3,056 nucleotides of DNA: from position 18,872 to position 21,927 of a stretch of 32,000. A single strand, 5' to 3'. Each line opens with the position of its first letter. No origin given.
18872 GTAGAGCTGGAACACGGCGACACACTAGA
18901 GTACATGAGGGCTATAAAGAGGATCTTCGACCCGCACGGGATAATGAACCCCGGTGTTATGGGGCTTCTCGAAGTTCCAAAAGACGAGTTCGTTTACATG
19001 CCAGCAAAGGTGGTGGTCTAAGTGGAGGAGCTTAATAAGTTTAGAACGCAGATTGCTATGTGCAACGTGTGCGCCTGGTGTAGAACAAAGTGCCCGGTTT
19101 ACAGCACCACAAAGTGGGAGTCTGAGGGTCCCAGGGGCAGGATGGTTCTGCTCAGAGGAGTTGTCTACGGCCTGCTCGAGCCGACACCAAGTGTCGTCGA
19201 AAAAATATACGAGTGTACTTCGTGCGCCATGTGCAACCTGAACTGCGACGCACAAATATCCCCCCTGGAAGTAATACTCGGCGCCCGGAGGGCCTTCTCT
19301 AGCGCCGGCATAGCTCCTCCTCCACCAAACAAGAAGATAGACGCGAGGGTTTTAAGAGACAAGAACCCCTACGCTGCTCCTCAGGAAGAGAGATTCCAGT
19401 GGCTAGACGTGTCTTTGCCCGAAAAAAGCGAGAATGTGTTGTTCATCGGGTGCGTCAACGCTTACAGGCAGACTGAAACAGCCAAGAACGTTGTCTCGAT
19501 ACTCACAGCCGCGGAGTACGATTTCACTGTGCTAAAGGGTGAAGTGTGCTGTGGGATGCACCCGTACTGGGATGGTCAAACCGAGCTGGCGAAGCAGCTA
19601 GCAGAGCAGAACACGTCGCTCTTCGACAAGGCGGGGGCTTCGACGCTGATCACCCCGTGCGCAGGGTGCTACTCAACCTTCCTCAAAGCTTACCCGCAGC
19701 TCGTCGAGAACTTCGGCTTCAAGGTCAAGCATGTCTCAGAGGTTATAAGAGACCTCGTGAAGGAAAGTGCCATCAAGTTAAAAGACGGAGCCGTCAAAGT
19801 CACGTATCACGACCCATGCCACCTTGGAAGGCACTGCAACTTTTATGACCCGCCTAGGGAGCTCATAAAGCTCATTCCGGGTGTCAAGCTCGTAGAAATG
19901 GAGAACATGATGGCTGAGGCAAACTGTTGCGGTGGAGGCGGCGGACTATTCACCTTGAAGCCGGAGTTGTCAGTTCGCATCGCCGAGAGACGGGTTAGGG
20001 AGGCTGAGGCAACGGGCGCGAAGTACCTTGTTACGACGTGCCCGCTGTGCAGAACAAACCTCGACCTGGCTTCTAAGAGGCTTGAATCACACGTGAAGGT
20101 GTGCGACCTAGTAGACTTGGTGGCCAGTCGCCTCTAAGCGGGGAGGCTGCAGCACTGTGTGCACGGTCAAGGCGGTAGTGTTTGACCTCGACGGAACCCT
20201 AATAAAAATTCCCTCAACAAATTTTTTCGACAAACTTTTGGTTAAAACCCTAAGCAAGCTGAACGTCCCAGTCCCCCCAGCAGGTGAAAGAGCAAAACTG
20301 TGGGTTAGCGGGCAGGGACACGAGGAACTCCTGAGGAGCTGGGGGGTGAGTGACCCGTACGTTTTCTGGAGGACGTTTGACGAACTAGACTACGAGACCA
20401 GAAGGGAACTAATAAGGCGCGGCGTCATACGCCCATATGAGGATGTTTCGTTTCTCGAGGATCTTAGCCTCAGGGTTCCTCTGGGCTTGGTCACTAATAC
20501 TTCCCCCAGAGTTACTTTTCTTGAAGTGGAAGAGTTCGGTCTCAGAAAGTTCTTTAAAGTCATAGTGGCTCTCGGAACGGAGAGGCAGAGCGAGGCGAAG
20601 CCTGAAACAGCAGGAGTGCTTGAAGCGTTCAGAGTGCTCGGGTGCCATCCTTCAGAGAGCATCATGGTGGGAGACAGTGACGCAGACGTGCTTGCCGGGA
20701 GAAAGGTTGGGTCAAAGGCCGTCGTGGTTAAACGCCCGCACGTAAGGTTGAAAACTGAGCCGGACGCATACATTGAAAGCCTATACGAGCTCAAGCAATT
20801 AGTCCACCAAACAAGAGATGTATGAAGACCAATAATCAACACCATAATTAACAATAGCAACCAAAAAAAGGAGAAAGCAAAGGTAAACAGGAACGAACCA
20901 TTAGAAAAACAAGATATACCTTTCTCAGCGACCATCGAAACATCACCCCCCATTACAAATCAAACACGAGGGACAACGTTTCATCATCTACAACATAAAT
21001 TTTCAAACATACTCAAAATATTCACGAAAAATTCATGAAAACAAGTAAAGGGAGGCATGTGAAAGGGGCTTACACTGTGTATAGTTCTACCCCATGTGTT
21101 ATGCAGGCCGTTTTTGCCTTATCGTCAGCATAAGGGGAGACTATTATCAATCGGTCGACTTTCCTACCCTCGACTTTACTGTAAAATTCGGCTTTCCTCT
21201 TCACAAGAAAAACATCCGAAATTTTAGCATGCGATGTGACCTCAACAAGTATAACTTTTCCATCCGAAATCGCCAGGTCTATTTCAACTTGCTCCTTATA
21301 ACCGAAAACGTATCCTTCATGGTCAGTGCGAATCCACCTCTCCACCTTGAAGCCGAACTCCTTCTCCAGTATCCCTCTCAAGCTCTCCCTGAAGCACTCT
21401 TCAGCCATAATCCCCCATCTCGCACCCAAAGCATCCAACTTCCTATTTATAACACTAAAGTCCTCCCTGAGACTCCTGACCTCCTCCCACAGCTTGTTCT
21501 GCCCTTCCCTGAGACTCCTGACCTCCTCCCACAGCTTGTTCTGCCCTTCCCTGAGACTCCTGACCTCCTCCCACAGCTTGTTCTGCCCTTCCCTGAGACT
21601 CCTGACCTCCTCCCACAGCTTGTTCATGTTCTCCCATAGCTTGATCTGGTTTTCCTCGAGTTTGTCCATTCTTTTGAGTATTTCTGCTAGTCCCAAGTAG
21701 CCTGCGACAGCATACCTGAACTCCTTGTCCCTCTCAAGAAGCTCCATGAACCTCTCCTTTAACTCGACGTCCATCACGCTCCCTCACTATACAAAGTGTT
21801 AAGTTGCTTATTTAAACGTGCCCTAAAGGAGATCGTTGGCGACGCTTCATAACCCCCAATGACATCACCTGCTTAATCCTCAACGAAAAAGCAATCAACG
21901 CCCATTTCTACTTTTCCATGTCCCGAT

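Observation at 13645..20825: HdrA-MvhD-HdrC-HdrB operon head-to-head with a 2-hydroxyacid dehydrogenase (GlcD + GlcF/HdrD-like) and a HAD phosphatase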

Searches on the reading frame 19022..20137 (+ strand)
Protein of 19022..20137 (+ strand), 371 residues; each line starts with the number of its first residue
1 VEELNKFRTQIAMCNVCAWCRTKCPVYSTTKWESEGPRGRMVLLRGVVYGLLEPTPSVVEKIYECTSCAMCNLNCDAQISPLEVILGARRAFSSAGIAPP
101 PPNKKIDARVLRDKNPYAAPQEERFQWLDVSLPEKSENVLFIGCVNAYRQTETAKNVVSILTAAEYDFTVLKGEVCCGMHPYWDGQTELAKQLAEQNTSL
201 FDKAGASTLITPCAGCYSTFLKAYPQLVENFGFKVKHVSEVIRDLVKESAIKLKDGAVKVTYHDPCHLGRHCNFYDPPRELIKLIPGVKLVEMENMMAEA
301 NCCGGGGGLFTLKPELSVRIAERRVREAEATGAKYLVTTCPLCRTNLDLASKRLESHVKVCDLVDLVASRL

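Call 3: search_protein_families(library=pfam, proteins=[window:19022-20137:+])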
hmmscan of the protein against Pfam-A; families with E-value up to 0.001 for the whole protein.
window:19022-20137:+ (371 aa): 3 families
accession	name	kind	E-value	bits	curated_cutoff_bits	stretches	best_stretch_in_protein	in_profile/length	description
PF02754.22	CCG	-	3.6e-37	126.8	20.6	2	260-348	1-85/85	Cysteine-rich domain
PF13183.11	Fer4_8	-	2.1e-07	31.8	27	1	11-79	2-68/68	4Fe-4S dicluster domain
PF13534.11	Fer4_17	-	2.1e-05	25.4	22.2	1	14-79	2-60/61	4Fe-4S dicluster domain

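Call 4: search_protein_families(library=ncbifam, proteins=[window:19022-20137:+])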
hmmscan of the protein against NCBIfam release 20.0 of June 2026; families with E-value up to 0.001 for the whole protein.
window:19022-20137:+ (371 aa): 15 families
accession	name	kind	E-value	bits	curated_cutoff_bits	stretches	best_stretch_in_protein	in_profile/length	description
NF004898.0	PRK06259.1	equivalog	2.3e-60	204.6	385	1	9-368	131-485/488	fumarate reductase (CoM/CoB) subunit TfrB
NF045670.1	quin_L_LdhH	equivalog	4.6e-42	144.2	800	1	135-367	466-705/706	L-lactate dehydrogenase (quinone) large subunit LdhH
NF008369.0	PRK11168.1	equivalog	1.9e-31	109.4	278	2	135-352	166-385/401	anaerobic glycerol-3-phosphate dehydrogenase subunit C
NF045663.1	diclust_near_Sec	equivalog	6.7e-27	93.9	530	1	62-353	352-624/759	pyridine nucleotide-disulfide oxidoreductase/dicluster-binding protein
NF008434.0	PRK11274.1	equivalog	6.5e-22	78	333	2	134-357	166-398/409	glycolate oxidase subunit GlcF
TIGR03379.1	glycerol3P_GlpC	equivalog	2.6e-21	75.9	279.9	1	139-353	165-383/397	anaerobic glycerol-3-phosphate dehydrogenase subunit GlpC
NF045796.1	DsrK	equivalog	4.5e-21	75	400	1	6-347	44-416/453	sulfate reduction electron transfer complex DsrMKJOP subunit DsrK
TIGR03288.1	CoB_CoM_SS_B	equivalog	1.8e-13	50.5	345.15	2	234-351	117-241/290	CoB--CoM heterodisulfide reductase subunit B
NF045724.1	ferredox_TmcB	equivalog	2.5e-11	42.8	735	1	233-367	287-424/430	electron transfer complex ferredoxin TmcB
NF045711.1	sulf_resp_HmcF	equivalog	8.7e-08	31.4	750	1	240-348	314-426/457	sulfate respiration complex iron-sulfur protein HmcF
NF042965.1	MFR_anch_SdhE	equivalog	1.1e-06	28.5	500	0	300-354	187-239/282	8-methylmenaquinol:fumarate reductase membrane anchor subunit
NF041780.1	hetero_SS_HdrB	equivalog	1.4e-05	24.6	450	0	257-358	156-262/304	ferredoxin:CoB-CoM heterodisulfide reductase subunit HdrB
TIGR03290.1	CoB_CoM_SS_C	equivalog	8.9e-05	22.5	160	1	12-111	2-93/144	CoB--CoM heterodisulfide reductase subunit C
NF004616.0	PRK05950.1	subfamily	0.00038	19.7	228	0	5-39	141-174/238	succinate dehydrogenase iron-sulfur subunit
TIGR00273.1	TIGR00273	equivalog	0.00043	19.3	444.8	1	6-99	288-379/432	LutB/LldF family L-lactate oxidation iron-sulfur protein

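Call 39: search_solved_structures(query=window:19022-20137:+, max_evalue=0.001, show_alignments=2)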
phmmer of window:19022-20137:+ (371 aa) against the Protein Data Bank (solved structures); distinct sequences matched with E-value up to 0.001: 6.
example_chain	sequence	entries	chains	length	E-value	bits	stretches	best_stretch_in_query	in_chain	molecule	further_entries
9ojn_A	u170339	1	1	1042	3.8e-33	118.2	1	61-366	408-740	Iron-sulfur-binding reductase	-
9sfi_C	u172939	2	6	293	6.2e-11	45.1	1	140-351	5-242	H(2)/formate:CoB-CoM heterodisulfide,ferredoxin reductase subunit B2 | Heterodisulfide reductase subunit B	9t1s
8rvv_B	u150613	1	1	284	1.1e-09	41.1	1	139-354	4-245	H(2):CoB-CoM heterodisulfide,ferredoxin reductase subunit B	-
8rvu_b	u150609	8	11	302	1.4e-09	40.7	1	234-354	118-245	H(2):CoB-CoM heterodisulfide,ferredoxin reductase subunit B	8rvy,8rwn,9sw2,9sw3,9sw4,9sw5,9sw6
5odc_B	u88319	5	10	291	2.2e-08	36.8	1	233-350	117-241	Heterodisulfide reductase, subunit B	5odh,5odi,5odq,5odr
7bkb_B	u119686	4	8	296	3e-05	26.4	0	247-351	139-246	CoB--CoM heterodisulfide reductase subunit B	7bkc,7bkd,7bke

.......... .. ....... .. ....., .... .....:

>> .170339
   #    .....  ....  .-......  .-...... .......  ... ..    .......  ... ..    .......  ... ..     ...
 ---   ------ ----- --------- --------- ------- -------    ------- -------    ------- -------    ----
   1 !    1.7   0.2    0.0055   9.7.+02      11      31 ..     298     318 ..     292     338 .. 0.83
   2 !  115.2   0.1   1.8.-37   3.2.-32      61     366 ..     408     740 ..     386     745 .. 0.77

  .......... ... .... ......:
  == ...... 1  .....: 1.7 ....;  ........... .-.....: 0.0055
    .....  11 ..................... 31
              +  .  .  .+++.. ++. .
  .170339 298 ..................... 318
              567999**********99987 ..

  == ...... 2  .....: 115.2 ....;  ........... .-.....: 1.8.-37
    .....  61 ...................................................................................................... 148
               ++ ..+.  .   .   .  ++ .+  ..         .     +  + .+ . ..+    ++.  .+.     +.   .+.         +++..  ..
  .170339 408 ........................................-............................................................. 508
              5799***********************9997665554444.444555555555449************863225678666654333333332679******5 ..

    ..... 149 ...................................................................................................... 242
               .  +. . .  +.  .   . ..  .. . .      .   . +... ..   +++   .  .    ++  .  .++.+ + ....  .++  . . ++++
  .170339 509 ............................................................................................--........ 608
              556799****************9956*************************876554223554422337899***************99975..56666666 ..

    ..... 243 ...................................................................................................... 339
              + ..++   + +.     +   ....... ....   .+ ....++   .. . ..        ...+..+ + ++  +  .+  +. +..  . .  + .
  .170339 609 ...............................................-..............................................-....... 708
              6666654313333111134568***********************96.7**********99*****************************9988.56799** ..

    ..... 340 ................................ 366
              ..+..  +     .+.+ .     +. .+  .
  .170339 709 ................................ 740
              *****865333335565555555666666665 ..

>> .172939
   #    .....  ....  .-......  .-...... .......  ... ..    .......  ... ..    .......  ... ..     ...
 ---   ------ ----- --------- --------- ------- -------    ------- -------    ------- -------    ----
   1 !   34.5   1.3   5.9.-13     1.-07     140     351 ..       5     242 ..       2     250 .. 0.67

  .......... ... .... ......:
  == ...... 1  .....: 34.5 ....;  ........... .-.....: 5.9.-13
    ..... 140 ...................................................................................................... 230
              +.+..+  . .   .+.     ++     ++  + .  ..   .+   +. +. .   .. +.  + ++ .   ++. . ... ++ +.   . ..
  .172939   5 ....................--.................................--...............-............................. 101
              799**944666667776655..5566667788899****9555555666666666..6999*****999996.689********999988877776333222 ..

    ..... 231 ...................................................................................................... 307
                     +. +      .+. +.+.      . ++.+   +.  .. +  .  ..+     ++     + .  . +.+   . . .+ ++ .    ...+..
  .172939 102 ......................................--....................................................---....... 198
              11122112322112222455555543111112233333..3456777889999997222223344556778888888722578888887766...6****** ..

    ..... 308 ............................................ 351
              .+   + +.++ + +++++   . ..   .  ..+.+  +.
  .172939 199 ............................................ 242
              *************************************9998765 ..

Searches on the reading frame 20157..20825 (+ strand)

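Call 3: search_protein_families(library=pfam, proteins=[window:20157-20825:+])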
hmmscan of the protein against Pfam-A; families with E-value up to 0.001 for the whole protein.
window:20157-20825:+ (222 aa): 4 families
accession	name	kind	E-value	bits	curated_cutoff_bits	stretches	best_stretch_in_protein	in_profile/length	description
PF13419.12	HAD_2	-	1.8e-20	74.2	23.8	1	7-191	1-178/178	Haloacid dehalogenase-like hydrolase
PF00702.32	Hydrolase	-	5.8e-17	63.1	26.4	1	4-185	1-191/191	haloacid dehalogenase-like hydrolase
PF13242.12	Hydrolase_like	-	1.7e-10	41.1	22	1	148-211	4-74/75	HAD-hyrolase-like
PF12710.13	HAD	-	9.4e-06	26.6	27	1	7-180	1-187/189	haloacid dehalogenase-like hydrolase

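Call 4: search_protein_families(library=ncbifam, proteins=[window:20157-20825:+])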
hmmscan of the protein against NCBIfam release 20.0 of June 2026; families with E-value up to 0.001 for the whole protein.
window:20157-20825:+ (222 aa): 33 families (the best 25 are shown)
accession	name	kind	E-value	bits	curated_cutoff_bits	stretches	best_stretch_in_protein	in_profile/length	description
NF009804.0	PRK13288.1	equivalog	3.3e-21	75.7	218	1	3-219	2-213/215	pyrophosphatase PpaX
NF009695.0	PRK13222.1-2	equivalog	3.1e-16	59.5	225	1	3-218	5-224/226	phosphoglycolate phosphatase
TIGR02253.1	CTE7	subfamily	2.1e-15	57.1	169.75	1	97-212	100-220/221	TIGR02253 family HAD-type hydrolase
TIGR01449.2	PGP_bact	equivalog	2.4e-11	43.6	180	1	107-195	102-188/213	phosphoglycolate phosphatase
NF009697.0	PRK13222.1-4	equivalog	3.2e-11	43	327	1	3-190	6-192/232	phosphoglycolate phosphatase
TIGR01662.1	HAD-SF-IIIA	subfamily_domain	2.7e-10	40.5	44.6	1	132-192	77-139/141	HAD-IIIA family hydrolase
NF009698.0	PRK13223.1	equivalog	4.4e-10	39.2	466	1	107-191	118-200/272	phosphoglycolate phosphatase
NF009694.0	PRK13222.1-1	equivalog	1e-09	38.1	415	1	107-190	128-209/252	phosphoglycolate phosphatase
TIGR01509.1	HAD-SF-IA-v3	subfamily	1.6e-09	38.1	29.4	1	73-191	46-154/154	HAD-IA family hydrolase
NF053830.1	RUBPPhHalo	equivalog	3.6e-09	36.6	330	1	107-216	120-234/234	ribulose-1,5-bisphosphate 5-phosphatase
TIGR02009.1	PGMB-YQAB-SF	subfamily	3.7e-09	37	153.35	1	4-191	1-186/186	beta-phosphoglucomutase family hydrolase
TIGR01656.1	Histidinol-ppas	subfamily_domain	1.3e-08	34.9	84.15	1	145-190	99-145/149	histidinol-phosphate phosphatase domain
NF009696.0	PRK13222.1-3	equivalog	1.5e-08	34.6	359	1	3-204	2-199/223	N-acetylmuramic acid 6-phosphate phosphatase MupP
TIGR01428.1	HAD_type_II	equivalog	2.3e-08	34.3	125.4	1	91-195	90-194/197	haloacid dehalogenase type II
NF006976.0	PRK09449.1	equivalog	3.5e-08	33.2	183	1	97-218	101-224/225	pyrimidine 5'-nucleotidase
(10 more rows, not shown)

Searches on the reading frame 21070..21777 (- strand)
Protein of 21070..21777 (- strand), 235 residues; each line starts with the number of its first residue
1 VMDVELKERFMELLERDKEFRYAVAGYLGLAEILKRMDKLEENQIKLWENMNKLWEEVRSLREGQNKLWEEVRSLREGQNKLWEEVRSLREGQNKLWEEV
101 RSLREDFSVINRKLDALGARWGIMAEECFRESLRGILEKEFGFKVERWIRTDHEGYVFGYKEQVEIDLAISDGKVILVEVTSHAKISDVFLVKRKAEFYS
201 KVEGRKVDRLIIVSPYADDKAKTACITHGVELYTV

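Call 3: search_protein_families(library=pfam, proteins=[window:21070-21777:-])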
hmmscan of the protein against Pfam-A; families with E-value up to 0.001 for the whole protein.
window:21070-21777:- (235 aa): 4 families
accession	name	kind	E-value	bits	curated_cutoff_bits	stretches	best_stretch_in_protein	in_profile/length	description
PF12644.12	DUF3782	-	1.1e-23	83.6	24.4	1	84-160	1-77/78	Protein of unknown function (DUF3782)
PF07788.17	PDDEXK_10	-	2e-20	72.9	21.2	1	162-221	1-60/74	PD-(D/E)XK nuclease superfamily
PF14712.11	Snapin_Pallidin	-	0.00015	22.6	29.6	0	34-81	19-63/89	Snapin/Pallidin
PF00804.31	Syntaxin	-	0.00051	20.3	26.7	0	49-118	2-71/157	Syntaxin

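Call 4: search_protein_families(library=ncbifam, proteins=[window:21070-21777:-])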
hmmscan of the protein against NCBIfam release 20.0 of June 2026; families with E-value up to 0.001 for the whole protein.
window:21070-21777:- (235 aa): 1 family
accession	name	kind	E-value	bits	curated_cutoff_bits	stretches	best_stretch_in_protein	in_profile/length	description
TIGR02168.1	SMC_prok_B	equivalog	0.00064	17.6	567.35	1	34-118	839-923/1181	chromosome segregation protein SMC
